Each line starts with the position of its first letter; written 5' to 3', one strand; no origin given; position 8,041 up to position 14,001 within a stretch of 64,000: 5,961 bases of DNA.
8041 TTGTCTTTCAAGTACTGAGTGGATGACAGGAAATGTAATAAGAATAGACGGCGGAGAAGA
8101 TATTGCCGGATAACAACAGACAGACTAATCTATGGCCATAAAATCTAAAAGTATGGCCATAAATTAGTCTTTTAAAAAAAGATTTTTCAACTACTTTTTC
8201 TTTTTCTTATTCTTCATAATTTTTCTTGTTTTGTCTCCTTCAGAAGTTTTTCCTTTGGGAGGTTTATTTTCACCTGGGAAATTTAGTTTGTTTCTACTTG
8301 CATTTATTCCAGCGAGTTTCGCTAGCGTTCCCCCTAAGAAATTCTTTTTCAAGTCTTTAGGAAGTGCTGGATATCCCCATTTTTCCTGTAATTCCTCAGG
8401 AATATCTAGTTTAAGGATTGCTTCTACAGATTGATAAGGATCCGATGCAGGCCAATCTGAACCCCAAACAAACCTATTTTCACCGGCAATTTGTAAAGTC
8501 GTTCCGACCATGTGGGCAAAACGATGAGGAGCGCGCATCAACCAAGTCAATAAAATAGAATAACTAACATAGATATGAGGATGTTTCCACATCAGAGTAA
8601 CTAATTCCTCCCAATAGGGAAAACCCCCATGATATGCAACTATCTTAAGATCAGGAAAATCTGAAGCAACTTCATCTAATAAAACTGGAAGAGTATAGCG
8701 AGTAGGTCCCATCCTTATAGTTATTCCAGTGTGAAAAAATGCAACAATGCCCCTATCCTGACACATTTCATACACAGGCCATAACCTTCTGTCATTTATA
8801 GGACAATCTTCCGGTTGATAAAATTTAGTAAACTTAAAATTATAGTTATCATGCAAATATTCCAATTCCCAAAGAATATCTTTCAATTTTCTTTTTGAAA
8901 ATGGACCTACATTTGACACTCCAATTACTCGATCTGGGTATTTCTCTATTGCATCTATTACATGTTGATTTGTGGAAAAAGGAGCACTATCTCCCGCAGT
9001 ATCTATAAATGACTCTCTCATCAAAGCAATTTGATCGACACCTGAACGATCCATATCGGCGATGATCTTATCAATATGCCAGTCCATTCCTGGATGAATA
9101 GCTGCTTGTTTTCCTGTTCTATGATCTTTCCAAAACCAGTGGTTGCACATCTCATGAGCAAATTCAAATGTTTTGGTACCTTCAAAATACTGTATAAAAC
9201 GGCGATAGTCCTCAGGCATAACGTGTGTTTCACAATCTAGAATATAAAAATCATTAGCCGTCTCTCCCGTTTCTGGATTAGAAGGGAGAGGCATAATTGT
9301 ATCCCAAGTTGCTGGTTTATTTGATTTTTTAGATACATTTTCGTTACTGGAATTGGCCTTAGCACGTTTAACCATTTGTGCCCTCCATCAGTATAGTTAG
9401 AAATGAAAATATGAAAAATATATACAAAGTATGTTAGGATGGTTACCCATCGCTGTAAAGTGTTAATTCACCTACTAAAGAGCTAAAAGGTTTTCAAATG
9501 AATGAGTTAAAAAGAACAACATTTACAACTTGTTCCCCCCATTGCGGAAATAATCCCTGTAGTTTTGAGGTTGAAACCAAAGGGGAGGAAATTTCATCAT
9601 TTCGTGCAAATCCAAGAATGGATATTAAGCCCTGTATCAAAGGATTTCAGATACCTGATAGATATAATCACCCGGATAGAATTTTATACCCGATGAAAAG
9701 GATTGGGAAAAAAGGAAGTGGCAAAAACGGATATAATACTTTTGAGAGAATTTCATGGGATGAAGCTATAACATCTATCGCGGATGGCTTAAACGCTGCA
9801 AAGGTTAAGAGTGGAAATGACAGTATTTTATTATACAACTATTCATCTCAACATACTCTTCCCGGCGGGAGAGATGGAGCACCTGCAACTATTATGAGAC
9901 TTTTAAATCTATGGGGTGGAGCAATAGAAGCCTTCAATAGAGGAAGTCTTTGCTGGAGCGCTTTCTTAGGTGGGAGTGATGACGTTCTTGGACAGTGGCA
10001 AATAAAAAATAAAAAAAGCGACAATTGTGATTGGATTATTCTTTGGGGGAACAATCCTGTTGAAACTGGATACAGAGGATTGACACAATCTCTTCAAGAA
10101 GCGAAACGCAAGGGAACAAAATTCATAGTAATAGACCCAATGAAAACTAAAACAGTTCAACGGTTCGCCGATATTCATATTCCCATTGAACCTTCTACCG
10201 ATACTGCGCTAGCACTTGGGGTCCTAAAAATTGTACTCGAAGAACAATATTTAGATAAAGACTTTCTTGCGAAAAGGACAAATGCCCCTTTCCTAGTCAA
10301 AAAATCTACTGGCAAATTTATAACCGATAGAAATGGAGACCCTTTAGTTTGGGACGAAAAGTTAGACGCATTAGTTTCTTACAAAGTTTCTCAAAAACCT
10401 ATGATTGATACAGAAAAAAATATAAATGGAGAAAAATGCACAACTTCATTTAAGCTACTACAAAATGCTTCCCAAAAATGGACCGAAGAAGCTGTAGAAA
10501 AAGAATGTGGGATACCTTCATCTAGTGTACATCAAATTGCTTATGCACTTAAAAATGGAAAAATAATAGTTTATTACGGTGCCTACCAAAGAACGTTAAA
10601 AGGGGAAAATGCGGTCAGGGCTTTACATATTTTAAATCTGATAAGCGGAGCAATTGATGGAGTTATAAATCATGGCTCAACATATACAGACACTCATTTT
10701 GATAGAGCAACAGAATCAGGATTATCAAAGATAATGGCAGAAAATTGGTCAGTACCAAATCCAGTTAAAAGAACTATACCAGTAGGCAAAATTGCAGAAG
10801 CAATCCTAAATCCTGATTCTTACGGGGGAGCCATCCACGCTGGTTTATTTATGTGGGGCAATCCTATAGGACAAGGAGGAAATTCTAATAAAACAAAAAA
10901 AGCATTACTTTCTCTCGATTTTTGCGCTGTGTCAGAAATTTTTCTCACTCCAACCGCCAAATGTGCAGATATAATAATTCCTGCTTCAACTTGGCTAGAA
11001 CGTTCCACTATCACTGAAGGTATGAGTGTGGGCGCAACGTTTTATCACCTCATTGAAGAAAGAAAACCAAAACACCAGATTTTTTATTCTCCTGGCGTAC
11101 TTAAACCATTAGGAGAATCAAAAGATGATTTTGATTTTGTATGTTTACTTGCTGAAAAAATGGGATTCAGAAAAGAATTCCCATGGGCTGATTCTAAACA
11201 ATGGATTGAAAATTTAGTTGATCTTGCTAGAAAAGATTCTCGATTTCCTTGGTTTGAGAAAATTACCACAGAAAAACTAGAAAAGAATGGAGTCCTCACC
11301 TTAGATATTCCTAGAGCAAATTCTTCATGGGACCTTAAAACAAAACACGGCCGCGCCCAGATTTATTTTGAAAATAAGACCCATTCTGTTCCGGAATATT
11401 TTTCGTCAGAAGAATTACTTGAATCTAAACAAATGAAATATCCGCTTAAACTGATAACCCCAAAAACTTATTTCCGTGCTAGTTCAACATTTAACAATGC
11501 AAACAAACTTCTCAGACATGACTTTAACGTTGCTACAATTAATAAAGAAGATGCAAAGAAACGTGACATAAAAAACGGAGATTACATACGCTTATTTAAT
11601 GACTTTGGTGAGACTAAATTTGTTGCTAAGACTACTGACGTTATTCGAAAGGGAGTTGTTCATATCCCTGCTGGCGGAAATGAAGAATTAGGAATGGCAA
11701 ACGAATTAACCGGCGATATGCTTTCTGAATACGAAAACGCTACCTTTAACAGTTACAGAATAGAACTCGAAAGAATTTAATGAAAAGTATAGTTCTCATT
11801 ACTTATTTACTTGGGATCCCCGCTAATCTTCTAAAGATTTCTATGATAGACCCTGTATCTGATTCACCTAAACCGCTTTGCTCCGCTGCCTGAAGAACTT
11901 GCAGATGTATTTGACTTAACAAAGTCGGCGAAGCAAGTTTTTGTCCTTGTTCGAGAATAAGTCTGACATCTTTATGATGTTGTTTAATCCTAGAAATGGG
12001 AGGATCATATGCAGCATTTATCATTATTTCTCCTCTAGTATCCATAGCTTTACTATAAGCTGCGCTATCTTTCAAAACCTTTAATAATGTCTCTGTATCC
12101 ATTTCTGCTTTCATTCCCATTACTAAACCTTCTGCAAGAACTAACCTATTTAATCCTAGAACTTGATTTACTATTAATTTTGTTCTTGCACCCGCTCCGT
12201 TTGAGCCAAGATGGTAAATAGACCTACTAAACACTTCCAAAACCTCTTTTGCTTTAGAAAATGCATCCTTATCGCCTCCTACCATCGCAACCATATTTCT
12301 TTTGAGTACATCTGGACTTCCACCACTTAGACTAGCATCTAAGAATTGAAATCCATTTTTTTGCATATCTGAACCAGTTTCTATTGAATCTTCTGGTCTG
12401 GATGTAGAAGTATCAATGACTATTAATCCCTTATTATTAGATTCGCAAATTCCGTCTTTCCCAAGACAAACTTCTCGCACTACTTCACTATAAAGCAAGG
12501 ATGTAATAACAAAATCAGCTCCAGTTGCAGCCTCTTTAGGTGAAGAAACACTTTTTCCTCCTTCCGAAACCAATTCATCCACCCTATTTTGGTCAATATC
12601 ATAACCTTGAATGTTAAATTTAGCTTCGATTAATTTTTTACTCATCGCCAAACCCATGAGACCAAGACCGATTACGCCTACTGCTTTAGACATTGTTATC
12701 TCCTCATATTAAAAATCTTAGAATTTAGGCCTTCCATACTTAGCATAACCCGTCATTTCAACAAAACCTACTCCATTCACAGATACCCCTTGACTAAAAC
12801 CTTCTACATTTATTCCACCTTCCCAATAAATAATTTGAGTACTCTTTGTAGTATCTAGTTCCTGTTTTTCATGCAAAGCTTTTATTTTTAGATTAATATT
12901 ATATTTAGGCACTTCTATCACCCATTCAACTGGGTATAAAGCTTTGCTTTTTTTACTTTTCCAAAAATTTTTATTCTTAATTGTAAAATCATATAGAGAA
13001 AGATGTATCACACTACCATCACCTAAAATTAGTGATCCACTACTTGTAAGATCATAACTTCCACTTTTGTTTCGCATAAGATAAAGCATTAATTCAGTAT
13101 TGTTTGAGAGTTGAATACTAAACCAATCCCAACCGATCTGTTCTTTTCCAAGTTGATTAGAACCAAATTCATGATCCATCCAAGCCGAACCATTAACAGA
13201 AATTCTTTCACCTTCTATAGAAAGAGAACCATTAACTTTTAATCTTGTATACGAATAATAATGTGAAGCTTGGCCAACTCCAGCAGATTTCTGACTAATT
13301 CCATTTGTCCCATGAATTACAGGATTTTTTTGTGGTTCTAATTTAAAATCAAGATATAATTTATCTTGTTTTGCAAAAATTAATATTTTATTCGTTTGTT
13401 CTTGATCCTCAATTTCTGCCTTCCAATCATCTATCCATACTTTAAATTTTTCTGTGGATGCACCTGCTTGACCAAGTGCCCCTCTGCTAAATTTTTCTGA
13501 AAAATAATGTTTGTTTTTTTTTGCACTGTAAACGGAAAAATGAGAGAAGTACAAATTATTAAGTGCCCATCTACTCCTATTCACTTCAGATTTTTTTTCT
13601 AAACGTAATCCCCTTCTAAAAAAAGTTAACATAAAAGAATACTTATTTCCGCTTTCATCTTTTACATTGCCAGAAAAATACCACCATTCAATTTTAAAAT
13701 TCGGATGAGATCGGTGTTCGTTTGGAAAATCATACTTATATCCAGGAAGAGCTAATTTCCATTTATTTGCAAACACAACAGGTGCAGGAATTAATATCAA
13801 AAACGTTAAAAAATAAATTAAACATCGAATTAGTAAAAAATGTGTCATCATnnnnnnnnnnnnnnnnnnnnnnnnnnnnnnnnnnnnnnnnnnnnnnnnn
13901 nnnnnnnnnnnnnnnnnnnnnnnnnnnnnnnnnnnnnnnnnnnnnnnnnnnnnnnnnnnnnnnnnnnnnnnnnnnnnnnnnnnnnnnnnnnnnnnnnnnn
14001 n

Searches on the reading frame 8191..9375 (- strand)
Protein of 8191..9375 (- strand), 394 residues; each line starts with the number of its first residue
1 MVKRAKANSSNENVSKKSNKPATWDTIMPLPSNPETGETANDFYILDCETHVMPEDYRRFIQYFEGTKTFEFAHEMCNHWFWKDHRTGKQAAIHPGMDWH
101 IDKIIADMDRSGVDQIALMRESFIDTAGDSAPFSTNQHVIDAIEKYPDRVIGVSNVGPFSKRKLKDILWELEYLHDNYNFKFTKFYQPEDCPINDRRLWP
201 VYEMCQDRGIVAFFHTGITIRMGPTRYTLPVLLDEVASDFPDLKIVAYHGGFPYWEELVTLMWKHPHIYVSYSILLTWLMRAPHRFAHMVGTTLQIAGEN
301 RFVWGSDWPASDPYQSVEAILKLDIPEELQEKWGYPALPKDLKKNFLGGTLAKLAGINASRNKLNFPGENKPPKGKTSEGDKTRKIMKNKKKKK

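Call 44: search_protein_families(library=pfam, proteins=[window:8191-9375:-], max_evalue=0.000001)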
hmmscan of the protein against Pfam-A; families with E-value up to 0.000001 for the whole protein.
window:8191-9375:- (394 aa): 1 family
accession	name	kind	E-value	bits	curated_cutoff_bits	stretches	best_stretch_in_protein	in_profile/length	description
PF04909.20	Amidohydro_2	-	3e-34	119.5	26.4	1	47-350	2-282/289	Amidohydrolase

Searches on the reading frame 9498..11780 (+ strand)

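Call 44: search_protein_families(library=pfam, proteins=[window:9498-11780:+], max_evalue=0.000001)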
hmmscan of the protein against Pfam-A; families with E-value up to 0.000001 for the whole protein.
window:9498-11780:+ (760 aa): 2 families
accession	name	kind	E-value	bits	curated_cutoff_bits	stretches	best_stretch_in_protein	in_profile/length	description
PF00384.28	Molybdopterin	-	4.5e-33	115.2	24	1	61-554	1-353/353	Molybdopterin oxidoreductase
PF01568.27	Molydop_binding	-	1.6e-16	60.8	26.8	1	650-746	1-101/110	Molydopterin dinucleotide binding domain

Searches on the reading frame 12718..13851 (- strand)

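Call 44: search_protein_families(library=pfam, proteins=[window:12718-13851:-], max_evalue=0.000001)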
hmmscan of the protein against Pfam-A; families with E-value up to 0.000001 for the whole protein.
window:12718-13851:- (377 aa): 2 families
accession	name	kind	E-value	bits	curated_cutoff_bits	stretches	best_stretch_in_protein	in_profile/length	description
PF07143.17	CrtC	-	1e-55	189.4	22.5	1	54-231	1-168/168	CrtC N-terminal lipocalin domain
PF17186.10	Lipocalin_9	-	3.3e-40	137.7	26.2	1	234-369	1-131/131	Lipocalin-like domain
